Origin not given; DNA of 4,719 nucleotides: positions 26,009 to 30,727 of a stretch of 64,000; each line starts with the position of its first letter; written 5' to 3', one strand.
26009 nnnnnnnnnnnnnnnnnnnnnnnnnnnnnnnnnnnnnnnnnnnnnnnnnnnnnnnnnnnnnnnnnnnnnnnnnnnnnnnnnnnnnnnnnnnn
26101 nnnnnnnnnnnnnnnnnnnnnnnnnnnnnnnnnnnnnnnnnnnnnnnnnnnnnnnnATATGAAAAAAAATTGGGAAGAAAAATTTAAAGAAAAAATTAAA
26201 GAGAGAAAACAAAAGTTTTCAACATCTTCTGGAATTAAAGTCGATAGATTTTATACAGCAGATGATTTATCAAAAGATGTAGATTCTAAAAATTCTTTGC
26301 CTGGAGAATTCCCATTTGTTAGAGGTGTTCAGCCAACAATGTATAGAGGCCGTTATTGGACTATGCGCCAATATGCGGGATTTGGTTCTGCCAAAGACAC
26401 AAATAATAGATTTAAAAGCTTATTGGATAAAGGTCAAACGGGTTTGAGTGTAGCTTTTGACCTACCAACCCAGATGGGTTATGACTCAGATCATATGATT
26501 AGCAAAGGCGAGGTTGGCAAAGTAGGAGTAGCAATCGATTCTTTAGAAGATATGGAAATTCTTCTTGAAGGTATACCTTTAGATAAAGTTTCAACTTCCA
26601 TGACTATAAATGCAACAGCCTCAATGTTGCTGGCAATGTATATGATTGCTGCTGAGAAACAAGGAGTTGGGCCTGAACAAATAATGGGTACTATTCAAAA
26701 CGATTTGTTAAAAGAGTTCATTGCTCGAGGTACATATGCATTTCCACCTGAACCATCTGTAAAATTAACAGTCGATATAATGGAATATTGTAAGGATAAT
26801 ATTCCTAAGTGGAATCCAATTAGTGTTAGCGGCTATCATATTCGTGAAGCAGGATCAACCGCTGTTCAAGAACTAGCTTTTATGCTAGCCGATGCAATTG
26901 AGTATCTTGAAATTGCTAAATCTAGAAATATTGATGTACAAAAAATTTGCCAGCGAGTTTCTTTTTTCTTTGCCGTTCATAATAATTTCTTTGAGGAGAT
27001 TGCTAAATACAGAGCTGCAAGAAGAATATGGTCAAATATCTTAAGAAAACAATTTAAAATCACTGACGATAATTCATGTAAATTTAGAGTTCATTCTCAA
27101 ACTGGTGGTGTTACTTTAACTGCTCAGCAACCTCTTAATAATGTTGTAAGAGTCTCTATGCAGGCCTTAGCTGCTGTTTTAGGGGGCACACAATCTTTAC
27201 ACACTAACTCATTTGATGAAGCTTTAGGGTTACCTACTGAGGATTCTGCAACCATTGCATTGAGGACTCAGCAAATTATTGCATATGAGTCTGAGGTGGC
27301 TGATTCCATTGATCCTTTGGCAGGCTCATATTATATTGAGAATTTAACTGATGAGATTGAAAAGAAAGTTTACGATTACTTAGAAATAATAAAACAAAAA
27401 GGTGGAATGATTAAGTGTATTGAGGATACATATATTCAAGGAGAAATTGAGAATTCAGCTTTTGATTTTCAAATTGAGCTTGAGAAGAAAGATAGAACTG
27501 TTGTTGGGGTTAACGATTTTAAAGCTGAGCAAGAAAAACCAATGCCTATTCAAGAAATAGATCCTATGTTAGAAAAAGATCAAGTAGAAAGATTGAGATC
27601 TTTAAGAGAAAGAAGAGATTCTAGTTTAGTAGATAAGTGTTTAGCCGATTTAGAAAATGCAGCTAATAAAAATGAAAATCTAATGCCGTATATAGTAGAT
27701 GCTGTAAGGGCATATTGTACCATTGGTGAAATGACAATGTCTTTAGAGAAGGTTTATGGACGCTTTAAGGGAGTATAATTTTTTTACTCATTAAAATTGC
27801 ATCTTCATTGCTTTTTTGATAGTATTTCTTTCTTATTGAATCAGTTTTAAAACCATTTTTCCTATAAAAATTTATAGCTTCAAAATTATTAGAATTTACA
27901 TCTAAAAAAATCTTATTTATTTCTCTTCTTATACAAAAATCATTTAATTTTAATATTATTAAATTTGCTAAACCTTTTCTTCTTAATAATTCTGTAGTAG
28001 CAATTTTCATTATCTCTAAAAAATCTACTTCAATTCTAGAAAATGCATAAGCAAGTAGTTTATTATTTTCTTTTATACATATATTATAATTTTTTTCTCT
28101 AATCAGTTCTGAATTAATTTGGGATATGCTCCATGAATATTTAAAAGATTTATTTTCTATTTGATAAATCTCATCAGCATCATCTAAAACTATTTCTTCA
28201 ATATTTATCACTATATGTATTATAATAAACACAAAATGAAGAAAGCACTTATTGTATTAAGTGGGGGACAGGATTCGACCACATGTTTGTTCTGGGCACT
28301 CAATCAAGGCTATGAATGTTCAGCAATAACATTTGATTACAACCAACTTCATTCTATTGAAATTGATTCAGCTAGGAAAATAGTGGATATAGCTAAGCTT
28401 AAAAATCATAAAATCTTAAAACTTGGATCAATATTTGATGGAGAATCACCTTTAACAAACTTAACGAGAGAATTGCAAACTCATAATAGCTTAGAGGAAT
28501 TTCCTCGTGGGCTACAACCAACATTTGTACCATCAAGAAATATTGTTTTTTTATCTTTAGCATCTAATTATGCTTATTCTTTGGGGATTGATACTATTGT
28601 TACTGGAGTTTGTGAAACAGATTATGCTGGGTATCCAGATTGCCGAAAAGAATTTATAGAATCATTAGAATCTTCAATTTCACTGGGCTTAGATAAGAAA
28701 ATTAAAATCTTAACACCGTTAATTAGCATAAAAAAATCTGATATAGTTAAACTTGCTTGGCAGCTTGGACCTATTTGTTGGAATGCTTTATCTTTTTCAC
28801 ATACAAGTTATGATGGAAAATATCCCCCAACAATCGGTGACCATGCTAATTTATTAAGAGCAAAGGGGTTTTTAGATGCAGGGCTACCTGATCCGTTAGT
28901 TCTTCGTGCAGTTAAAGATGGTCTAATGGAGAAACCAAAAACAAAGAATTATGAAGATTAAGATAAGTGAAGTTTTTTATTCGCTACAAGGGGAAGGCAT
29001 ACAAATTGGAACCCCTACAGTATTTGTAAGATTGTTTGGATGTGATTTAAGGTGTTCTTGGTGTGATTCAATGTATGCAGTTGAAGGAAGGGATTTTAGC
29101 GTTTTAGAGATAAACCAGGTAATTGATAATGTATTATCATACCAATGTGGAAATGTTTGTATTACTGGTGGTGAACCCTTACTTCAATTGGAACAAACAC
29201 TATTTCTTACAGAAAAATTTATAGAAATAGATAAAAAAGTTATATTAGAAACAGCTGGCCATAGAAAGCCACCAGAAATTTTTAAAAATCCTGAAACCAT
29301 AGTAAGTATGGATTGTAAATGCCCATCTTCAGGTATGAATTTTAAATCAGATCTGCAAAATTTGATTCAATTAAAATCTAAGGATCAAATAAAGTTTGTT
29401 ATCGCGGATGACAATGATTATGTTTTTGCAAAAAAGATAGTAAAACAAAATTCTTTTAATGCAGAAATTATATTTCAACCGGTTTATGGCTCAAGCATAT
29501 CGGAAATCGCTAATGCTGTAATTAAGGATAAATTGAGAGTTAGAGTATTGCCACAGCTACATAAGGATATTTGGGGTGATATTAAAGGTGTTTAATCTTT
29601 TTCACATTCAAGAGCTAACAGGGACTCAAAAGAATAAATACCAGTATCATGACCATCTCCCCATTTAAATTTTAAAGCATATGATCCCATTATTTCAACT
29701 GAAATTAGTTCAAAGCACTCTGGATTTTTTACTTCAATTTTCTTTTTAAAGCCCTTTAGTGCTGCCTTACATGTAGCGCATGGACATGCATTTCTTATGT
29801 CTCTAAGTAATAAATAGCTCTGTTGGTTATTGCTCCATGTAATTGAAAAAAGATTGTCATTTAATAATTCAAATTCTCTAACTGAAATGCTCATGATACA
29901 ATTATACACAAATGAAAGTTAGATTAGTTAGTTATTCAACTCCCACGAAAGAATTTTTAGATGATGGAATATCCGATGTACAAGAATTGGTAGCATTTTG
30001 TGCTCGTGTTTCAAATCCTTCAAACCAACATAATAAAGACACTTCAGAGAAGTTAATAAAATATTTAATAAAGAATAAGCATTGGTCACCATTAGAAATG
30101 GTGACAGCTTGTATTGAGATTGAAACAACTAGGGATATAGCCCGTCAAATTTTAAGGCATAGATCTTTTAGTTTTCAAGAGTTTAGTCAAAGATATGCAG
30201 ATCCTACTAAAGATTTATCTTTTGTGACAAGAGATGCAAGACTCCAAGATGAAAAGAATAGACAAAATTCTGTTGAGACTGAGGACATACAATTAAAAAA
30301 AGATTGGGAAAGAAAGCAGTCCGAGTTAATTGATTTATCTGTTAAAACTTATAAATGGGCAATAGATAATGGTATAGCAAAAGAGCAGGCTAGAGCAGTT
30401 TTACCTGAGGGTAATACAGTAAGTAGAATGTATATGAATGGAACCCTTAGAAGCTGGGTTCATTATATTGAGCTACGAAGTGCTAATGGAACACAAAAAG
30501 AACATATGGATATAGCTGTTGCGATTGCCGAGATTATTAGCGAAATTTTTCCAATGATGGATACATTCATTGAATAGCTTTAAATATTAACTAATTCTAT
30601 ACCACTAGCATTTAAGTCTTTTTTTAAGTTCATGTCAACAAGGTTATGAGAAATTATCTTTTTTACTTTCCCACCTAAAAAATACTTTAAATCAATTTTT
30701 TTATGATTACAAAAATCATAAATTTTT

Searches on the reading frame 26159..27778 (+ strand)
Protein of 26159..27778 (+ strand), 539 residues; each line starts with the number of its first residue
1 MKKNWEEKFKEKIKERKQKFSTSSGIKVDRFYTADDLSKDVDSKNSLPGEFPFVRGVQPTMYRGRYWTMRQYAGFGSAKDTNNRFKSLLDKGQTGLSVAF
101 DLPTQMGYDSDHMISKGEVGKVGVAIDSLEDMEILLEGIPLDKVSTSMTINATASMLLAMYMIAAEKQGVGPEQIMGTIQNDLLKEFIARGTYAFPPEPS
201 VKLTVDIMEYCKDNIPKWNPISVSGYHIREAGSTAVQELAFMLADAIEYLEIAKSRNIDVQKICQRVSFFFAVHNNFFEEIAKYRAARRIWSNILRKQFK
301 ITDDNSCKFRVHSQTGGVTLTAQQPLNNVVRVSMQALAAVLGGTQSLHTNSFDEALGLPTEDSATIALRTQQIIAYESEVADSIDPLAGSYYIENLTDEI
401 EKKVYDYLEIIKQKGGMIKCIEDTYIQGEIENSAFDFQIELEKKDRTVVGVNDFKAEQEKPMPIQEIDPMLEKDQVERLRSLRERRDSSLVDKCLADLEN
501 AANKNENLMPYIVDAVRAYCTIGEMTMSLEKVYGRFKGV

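Call 31: search_protein_families(library=ncbifam, proteins=[window:26159-27778:+], max_evalue=0.00001)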
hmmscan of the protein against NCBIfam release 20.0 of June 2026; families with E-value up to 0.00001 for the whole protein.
window:26159-27778:+ (539 aa): 4 families
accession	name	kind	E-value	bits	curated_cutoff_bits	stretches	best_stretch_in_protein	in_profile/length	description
TIGR00641.1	acid_CoA_mut_N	subfamily_domain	4.1e-229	761.2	303.8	1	20-537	1-523/528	methylmalonyl-CoA mutase N-terminal domain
NF006944.0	PRK09426.1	equivalog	1.4e-199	664.6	876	1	7-537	22-552/721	methylmalonyl-CoA mutase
NF045497.1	IsobCoAmut_IcmF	equivalog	1.2e-90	304.8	1500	2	174-537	707-1073/1076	fused isobutyryl-CoA mutase/GTPase IcmF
TIGR00642.1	mmCoA_mut_beta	equivalog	1.8e-61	208.2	617.25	1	14-456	38-452/620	methylmalonyl-CoA mutase small subunit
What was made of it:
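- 26159..27778 (+): Methylmalonyl-CoA mutase large (catalytic) subunit, 539 aa, without a B12-binding domain. This is the possible downstream step of the pathway. It is not linked to the carboxylase genes. NCBIfam TIGR00641 at 761 bits (cut-off 303.8), matching the N-terminal domain only (call 31).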

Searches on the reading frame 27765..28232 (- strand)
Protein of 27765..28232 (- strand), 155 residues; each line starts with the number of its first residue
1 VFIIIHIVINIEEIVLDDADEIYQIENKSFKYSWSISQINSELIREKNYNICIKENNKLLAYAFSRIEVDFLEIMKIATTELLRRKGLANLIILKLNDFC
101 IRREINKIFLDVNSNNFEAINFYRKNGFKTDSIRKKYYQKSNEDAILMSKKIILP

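Call 31: search_protein_families(library=ncbifam, proteins=[window:27765-28232:-], max_evalue=0.00001)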
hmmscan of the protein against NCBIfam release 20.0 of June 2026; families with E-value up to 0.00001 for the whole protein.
window:27765-28232:- (155 aa): 4 families
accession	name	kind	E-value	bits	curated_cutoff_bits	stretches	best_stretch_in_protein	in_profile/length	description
TIGR01575.1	rimI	equivalog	9.7e-29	100.2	86.4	1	18-148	1-132/132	ribosomal protein S18-alanine N-acetyltransferase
NF007025.1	PRK09491.1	equivalog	6.7e-20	71.5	173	1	10-151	2-144/145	ribosomal protein S18-alanine N-acetyltransferase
NF053587.1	SpmdActasePaiA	equivalog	2e-08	34.2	250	1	66-153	85-172/172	spermidine/spermine N(1)-acetyltransferase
NF033083.0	AAC_3_I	equivalog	9.2e-06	25.9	200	0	59-132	63-138/145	AAC(3)-I family aminoglycoside N-acetyltransferase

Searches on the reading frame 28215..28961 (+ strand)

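Call 31: search_protein_families(library=ncbifam, proteins=[window:28215-28961:+], max_evalue=0.00001)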
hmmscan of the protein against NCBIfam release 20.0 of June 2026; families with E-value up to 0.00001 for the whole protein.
window:28215-28961:+ (248 aa): 3 families
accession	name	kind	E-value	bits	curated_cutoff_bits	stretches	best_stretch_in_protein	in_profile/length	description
TIGR00364.1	TIGR00364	equivalog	5.5e-57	192.6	150.3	1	11-202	1-188/201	7-cyano-7-deazaguanine synthase QueC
NF008317.0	PRK11106.1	equivalog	6.3e-54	182.8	378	1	8-187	1-178/231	7-cyano-7-deazaguanine synthase QueC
TIGR00342.1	TIGR00342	equivalog_domain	2.7e-10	39.9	264.5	1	9-186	173-329/373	tRNA uracil 4-sulfurtransferase ThiI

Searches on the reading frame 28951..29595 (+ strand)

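Call 31: search_protein_families(library=ncbifam, proteins=[window:28951-29595:+], max_evalue=0.00001)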
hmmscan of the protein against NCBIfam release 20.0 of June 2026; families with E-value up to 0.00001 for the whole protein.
window:28951-29595:+ (214 aa): 9 families
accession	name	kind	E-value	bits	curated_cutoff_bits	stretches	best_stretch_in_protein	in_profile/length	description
TIGR04349.1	rSAM_QueE_gams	hypoth_equivalog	8.4e-57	192.2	300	1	3-213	1-209/210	7-carboxy-7-deazaguanine synthase QueE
TIGR03963.1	rSAM_QueE_Clost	equivalog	4e-40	137.8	260.1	1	4-209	2-213/219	putative 7-carboxy-7-deazaguanine synthase QueE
TIGR03365.1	Bsubt_queE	equivalog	3e-35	121.9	206.1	1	2-166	2-174/238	7-carboxy-7-deazaguanine synthase QueE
TIGR04322.1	rSAM_QueE_Ecoli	equivalog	8.2e-17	61.4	200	1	9-58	1-50/215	7-carboxy-7-deazaguanine synthase QueE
TIGR04508.1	queE_Cx14CxxC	equivalog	1.1e-11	45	240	1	5-109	3-123/208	7-carboxy-7-deazaguanine synthase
TIGR02495.1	NrdG2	equivalog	3.5e-10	39.5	131.15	1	21-127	16-126/193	anaerobic ribonucleoside-triphosphate reductase activating protein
TIGR02493.1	PFLA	equivalog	8.6e-08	31.8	231.75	1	9-105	8-105/235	pyruvate formate-lyase-activating protein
TIGR02494.1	PFLE_PFLC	subfamily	3.1e-06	26.7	174.35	0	44-107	99-165/293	glycyl-radical enzyme activating protein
TIGR02666.1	moaA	equivalog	5.6e-06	25.5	284.05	1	31-85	20-79/336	GTP 3',8-cyclase MoaA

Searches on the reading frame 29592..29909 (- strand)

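Call 50: search_protein_families(library=pfam, proteins=[window:29592-29909:-], max_evalue=0.0001)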
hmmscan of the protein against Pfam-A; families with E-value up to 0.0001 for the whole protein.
window:29592-29909:- (105 aa): 1 family
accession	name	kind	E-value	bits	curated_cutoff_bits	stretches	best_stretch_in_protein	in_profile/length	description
PF06155.17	GBBH-like_N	-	5.7e-18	65.9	22.8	1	18-97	7-84/85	Gamma-butyrobetaine hydroxylase-like, N-terminal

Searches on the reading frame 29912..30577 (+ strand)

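Call 31: search_protein_families(library=ncbifam, proteins=[window:29912-30577:+], max_evalue=0.00001)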
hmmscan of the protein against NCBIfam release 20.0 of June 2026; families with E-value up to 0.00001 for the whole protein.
window:29912-30577:+ (221 aa): 1 family
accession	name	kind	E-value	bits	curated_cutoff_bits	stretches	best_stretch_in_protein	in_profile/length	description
TIGR02170.1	thyX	equivalog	1.9e-47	161.5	87.9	1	5-217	4-208/211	FAD-dependent thymidylate synthase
